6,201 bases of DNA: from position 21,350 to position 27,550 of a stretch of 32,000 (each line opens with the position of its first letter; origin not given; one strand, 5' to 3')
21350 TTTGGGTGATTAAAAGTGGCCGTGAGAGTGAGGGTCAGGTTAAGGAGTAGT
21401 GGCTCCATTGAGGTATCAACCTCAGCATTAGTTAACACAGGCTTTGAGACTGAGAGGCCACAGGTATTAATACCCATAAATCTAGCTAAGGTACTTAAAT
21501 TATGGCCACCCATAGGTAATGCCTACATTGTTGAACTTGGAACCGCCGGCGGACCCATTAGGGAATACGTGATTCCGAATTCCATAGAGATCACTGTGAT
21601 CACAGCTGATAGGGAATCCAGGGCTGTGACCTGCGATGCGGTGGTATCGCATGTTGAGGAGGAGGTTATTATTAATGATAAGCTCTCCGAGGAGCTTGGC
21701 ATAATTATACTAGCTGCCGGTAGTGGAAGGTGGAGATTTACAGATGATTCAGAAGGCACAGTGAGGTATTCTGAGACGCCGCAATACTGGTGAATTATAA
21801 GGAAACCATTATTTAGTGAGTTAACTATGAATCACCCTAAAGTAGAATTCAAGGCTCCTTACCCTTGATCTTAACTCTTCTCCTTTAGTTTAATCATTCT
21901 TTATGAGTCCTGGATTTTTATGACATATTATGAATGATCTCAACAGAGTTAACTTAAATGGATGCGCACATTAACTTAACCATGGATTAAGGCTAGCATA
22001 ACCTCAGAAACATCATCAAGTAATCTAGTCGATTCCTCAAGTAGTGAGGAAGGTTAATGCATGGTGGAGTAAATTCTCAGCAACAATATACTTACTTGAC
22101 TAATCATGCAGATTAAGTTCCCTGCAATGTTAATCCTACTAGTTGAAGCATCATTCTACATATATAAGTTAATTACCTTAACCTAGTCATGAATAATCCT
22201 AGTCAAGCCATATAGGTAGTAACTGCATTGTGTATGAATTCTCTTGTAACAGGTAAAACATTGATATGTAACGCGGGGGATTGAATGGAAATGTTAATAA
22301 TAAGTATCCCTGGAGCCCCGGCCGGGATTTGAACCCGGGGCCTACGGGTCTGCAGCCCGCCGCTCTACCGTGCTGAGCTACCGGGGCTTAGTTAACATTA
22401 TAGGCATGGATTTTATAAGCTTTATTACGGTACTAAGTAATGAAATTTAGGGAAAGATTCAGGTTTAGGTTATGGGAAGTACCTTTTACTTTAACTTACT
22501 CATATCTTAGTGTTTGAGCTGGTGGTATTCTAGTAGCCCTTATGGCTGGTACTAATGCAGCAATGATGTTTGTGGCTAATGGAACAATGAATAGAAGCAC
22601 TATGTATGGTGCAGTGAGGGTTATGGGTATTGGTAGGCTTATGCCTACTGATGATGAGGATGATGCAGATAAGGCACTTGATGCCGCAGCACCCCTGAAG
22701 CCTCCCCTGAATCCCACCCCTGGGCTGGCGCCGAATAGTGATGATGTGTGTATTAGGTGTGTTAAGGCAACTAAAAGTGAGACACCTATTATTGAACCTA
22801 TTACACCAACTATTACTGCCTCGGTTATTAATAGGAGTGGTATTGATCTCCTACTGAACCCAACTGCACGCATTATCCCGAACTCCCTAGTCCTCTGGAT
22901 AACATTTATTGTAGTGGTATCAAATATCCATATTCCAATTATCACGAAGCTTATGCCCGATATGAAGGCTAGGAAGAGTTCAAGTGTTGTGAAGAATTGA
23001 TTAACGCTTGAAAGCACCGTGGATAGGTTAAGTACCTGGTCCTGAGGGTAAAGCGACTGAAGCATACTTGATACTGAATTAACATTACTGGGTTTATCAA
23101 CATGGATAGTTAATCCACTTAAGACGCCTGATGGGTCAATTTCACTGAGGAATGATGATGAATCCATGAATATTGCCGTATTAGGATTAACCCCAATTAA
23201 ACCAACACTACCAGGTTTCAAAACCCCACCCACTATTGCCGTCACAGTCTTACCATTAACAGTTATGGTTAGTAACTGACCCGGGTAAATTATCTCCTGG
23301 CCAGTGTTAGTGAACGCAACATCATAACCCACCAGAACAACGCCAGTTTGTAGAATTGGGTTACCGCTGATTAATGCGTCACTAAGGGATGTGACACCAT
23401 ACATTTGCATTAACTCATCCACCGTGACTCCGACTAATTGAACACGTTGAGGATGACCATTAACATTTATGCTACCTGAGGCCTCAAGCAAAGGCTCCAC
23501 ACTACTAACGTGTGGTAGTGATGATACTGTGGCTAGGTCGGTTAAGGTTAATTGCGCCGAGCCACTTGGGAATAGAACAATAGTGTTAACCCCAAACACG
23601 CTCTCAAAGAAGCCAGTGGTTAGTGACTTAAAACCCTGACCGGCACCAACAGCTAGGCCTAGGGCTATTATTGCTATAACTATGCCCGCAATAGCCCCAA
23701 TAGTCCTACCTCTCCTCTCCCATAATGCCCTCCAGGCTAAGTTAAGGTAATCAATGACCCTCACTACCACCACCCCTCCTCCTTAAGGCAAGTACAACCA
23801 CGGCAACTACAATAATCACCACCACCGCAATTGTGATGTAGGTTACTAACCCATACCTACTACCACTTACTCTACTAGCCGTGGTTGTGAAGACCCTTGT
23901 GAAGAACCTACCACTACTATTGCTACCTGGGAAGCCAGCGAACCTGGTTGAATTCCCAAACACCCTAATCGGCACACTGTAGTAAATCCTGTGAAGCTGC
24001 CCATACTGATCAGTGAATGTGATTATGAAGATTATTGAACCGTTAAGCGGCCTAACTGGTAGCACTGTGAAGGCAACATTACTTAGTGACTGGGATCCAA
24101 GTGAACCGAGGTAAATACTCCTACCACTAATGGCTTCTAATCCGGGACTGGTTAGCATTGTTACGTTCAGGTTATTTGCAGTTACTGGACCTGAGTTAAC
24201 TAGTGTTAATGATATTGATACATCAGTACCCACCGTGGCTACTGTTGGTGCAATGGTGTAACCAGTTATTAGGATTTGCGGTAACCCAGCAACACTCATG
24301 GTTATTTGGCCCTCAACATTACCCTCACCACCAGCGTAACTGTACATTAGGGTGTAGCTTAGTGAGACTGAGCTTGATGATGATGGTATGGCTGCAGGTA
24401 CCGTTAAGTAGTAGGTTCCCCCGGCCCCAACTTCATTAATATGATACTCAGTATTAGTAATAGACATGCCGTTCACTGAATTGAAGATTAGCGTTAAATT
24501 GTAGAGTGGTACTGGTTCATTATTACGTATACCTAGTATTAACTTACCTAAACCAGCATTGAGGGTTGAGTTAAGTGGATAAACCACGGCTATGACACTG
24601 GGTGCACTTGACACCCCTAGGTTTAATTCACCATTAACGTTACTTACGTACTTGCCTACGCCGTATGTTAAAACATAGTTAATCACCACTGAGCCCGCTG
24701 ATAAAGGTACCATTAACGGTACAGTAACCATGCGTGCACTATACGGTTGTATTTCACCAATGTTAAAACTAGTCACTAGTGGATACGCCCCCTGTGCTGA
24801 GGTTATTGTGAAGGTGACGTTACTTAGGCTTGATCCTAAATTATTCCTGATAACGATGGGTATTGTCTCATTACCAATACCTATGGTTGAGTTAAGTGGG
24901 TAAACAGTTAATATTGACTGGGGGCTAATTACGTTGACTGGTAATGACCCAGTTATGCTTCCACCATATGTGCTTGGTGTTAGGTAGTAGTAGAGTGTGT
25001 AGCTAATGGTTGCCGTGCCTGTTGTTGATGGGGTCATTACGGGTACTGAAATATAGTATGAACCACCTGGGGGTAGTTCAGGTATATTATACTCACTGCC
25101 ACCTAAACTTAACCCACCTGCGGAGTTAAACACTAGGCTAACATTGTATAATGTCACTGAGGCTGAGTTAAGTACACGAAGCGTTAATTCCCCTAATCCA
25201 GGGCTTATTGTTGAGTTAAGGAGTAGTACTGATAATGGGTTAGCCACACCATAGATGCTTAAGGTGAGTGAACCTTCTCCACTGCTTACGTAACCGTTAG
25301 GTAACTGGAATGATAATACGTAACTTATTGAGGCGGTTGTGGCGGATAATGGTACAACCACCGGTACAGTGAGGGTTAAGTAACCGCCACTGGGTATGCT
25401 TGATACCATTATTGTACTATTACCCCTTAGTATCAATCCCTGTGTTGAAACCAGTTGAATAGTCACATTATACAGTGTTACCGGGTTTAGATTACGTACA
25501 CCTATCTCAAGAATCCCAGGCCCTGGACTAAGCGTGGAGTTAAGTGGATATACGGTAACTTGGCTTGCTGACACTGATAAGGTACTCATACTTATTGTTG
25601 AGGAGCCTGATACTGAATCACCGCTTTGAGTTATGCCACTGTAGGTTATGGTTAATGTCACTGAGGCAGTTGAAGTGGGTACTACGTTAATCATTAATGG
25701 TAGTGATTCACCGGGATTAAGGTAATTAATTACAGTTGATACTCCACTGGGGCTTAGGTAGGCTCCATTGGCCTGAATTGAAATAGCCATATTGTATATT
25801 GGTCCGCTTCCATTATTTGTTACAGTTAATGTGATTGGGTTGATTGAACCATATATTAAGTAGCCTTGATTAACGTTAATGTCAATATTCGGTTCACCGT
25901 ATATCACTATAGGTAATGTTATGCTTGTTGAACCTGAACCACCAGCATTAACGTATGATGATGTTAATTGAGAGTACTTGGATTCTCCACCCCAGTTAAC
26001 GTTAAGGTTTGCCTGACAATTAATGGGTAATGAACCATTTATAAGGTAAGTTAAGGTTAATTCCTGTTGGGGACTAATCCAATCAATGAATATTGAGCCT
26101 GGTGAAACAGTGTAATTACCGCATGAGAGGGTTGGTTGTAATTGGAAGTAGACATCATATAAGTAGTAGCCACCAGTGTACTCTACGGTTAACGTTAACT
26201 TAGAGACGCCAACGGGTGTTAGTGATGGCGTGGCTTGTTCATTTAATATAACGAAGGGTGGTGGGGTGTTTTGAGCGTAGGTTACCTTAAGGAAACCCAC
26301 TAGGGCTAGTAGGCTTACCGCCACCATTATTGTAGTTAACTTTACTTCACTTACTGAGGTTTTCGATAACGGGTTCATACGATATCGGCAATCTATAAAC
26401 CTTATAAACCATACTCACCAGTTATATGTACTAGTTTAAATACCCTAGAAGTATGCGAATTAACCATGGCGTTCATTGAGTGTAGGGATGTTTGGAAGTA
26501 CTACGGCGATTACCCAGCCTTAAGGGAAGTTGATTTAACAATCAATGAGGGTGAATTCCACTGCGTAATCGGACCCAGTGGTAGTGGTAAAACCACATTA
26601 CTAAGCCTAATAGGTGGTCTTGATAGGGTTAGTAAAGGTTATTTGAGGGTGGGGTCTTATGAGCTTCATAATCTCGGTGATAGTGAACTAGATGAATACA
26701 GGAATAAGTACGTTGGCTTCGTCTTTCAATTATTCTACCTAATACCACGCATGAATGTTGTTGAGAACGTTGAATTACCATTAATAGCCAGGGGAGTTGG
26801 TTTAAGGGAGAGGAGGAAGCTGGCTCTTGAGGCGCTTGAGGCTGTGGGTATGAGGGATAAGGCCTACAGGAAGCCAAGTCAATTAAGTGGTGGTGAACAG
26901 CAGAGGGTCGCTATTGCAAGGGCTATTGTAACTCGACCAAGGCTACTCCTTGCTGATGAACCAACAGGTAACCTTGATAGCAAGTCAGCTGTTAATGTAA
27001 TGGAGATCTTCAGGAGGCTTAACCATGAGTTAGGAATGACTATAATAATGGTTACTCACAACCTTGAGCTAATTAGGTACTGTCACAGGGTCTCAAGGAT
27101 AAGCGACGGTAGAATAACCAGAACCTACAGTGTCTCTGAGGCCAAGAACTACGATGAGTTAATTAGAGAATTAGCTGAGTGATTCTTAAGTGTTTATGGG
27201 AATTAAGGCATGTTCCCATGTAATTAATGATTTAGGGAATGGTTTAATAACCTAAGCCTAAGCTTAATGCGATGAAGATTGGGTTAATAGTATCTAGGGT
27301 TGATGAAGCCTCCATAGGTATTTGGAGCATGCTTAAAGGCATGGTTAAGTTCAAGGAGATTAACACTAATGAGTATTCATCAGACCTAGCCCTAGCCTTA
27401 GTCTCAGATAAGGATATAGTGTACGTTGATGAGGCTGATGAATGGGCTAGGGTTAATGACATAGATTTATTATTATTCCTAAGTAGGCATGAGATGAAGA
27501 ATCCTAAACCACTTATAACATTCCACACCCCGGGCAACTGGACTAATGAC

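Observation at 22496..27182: MacB/FtsX-type ABC transporter genetically fused to a giant double-anchored Ig-repeat surface glycoprotein: candidate uncharacterised envelope system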

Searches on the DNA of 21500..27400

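Call 77: search_rna_families(source=window, start=21500, end=27400, threshold=gathering)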
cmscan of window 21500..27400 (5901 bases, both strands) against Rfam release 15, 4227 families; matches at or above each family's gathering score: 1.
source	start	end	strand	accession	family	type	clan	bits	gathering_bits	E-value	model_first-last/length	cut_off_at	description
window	22314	22387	-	RF00005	tRNA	Gene; tRNA;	CL00001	70.1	29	2.8e-14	1-71/71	no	tRNA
